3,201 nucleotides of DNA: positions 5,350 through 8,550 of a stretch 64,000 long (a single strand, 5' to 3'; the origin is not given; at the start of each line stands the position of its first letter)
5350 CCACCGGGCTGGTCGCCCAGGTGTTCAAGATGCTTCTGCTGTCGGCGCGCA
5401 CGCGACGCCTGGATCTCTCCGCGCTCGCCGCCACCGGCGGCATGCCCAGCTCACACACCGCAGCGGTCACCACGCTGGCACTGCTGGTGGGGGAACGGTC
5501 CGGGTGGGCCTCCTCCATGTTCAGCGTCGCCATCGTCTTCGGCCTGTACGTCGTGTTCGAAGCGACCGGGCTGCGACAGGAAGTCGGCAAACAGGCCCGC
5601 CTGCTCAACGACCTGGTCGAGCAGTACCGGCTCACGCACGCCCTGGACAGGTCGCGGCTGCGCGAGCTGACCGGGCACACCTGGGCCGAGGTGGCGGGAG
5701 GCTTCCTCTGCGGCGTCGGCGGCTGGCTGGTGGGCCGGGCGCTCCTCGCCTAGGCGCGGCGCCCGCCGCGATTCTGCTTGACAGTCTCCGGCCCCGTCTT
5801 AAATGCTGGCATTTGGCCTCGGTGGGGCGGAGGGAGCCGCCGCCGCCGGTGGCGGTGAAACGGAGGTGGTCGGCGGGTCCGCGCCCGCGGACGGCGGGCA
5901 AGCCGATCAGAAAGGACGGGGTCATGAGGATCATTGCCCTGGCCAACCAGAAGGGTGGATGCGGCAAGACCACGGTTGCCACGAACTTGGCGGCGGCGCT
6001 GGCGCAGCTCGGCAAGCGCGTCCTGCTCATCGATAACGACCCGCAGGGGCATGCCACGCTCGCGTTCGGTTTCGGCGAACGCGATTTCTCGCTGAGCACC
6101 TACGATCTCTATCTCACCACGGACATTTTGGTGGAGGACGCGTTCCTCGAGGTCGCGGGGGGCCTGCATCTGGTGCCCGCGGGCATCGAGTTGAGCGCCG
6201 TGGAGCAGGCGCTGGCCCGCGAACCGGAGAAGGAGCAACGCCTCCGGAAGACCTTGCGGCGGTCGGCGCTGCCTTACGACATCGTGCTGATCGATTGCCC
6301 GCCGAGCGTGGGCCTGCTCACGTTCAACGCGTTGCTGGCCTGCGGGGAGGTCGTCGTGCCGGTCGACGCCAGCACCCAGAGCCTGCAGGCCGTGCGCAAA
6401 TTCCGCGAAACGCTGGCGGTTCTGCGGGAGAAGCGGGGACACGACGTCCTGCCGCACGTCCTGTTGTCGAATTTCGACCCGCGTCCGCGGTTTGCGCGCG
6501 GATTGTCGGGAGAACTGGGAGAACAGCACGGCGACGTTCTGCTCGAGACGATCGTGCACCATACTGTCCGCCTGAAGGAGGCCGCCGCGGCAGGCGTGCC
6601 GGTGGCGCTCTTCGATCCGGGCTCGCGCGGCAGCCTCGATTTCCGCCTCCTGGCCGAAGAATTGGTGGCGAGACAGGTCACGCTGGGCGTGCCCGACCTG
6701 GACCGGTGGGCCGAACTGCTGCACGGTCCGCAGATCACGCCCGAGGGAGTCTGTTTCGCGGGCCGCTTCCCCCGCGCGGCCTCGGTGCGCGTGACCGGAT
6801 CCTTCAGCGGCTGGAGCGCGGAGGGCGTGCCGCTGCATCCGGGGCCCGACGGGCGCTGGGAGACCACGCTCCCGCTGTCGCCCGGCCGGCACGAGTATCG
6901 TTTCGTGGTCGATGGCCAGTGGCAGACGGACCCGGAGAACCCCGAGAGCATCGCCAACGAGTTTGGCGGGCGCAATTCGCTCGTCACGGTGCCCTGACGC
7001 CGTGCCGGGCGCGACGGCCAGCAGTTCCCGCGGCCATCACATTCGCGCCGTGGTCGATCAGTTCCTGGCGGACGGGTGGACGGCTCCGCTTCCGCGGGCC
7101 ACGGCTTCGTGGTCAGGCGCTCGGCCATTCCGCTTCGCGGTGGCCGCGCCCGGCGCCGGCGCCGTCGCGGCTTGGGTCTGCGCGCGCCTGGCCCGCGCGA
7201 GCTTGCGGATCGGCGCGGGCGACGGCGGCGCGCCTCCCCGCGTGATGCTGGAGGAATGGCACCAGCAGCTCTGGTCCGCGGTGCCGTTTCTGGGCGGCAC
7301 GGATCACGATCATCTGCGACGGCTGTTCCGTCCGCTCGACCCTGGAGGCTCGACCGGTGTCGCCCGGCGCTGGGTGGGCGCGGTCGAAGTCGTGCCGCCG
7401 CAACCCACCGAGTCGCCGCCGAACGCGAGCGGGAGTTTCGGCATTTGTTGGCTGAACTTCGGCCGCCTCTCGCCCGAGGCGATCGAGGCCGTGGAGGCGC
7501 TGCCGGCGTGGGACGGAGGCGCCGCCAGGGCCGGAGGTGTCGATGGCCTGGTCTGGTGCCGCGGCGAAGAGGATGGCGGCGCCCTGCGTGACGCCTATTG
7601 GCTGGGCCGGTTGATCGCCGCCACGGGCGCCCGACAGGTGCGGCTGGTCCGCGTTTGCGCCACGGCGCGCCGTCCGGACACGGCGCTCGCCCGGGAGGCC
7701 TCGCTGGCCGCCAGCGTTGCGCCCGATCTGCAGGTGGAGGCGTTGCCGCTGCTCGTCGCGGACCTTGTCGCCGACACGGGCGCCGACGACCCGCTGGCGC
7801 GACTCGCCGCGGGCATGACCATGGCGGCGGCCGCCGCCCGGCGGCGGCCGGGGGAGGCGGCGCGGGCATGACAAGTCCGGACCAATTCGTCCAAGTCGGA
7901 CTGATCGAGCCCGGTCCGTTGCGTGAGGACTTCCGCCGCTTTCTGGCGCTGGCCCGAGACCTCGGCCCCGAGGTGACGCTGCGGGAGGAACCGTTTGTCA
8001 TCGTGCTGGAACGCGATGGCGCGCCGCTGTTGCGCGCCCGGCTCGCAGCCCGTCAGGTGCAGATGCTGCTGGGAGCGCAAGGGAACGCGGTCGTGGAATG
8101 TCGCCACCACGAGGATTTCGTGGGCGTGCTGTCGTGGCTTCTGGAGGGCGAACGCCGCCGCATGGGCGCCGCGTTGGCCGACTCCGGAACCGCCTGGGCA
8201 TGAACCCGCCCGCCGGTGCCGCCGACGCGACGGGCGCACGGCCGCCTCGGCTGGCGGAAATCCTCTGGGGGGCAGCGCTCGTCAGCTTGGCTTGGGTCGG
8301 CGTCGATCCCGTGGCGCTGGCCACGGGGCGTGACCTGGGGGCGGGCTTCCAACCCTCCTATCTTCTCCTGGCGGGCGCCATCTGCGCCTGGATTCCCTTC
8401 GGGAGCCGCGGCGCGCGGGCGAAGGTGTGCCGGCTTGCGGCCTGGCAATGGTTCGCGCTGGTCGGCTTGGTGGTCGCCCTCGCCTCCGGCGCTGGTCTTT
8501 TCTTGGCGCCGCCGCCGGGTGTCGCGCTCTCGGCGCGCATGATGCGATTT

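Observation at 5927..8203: ParA/MinD-type positioning ATPase fused to a glycogen-binding CBM48 domain, followed by two coupled unknown ORFs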

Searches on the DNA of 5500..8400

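Call 97: search_rna_families(source=window, start=5500, end=8400, threshold=evalue, max_evalue=1)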
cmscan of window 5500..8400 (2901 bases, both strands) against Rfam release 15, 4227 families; matches with E-value up to 1: 0.
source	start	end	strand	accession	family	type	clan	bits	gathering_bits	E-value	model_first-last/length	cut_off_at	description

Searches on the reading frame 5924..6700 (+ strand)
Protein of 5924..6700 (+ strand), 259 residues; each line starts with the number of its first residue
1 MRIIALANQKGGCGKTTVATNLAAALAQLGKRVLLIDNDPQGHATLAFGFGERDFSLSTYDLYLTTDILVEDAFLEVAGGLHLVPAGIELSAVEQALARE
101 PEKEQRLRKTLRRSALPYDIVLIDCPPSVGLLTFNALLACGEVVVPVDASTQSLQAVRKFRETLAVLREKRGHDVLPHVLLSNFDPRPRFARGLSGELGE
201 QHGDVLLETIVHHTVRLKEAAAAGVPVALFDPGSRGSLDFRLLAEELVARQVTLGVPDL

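Call 58: search_solved_structures(query=window:5924-6700:+, max_evalue=1e-10, show_alignments=3)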
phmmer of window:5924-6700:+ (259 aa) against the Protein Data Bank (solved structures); distinct sequences matched with E-value up to 1e-10: 14.
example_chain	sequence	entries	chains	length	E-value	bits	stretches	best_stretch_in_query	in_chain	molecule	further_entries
8ray_B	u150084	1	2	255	1.7e-41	145.5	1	2-250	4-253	ParA family protein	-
1wcv_1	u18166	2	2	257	2.8e-38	135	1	2-252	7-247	SEGREGATION PROTEIN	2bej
2bek_A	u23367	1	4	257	4.2e-37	131.1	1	2-252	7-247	SEGREGATION PROTEIN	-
4pfs_A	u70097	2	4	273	6.4e-37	130.5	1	2-248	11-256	Cobyrinic Acid a,c-diamide synthase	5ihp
5if9_A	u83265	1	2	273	6.5e-37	130.5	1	2-248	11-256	Cobyrinic Acid a,c-diamide synthase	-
6iub_A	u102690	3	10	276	2.2e-29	105.8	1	2-247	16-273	SpoOJ regulator (Soj)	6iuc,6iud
8jmj_A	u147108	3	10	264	2.4e-28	102.4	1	2-247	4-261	SpoOJ regulator (Soj)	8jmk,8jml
1ion_A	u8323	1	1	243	7.9e-22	81.1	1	2-247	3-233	PROBABLE CELL DIVISION INHIBITOR MIND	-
1g3q_A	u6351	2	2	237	1.6e-19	73.5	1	2-247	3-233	CELL DIVISION INHIBITOR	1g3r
1hyq_A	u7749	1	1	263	4.1e-13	52.5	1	2-236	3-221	CELL DIVISION INHIBITOR (MIND-1)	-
7dut_A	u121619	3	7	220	6.6e-13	51.9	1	3-164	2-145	SOJ protein (Soj)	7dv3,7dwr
3k9g_A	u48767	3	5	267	1.2e-11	47.7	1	2-160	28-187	PF-32 protein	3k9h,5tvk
6non_A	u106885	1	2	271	4.3e-11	45.9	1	1-164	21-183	Cobyrinic acid ac-diamide synthase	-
6noo_A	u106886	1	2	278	4.6e-11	45.8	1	1-164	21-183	Maintenance of carboxysome positioning A protein, MCDA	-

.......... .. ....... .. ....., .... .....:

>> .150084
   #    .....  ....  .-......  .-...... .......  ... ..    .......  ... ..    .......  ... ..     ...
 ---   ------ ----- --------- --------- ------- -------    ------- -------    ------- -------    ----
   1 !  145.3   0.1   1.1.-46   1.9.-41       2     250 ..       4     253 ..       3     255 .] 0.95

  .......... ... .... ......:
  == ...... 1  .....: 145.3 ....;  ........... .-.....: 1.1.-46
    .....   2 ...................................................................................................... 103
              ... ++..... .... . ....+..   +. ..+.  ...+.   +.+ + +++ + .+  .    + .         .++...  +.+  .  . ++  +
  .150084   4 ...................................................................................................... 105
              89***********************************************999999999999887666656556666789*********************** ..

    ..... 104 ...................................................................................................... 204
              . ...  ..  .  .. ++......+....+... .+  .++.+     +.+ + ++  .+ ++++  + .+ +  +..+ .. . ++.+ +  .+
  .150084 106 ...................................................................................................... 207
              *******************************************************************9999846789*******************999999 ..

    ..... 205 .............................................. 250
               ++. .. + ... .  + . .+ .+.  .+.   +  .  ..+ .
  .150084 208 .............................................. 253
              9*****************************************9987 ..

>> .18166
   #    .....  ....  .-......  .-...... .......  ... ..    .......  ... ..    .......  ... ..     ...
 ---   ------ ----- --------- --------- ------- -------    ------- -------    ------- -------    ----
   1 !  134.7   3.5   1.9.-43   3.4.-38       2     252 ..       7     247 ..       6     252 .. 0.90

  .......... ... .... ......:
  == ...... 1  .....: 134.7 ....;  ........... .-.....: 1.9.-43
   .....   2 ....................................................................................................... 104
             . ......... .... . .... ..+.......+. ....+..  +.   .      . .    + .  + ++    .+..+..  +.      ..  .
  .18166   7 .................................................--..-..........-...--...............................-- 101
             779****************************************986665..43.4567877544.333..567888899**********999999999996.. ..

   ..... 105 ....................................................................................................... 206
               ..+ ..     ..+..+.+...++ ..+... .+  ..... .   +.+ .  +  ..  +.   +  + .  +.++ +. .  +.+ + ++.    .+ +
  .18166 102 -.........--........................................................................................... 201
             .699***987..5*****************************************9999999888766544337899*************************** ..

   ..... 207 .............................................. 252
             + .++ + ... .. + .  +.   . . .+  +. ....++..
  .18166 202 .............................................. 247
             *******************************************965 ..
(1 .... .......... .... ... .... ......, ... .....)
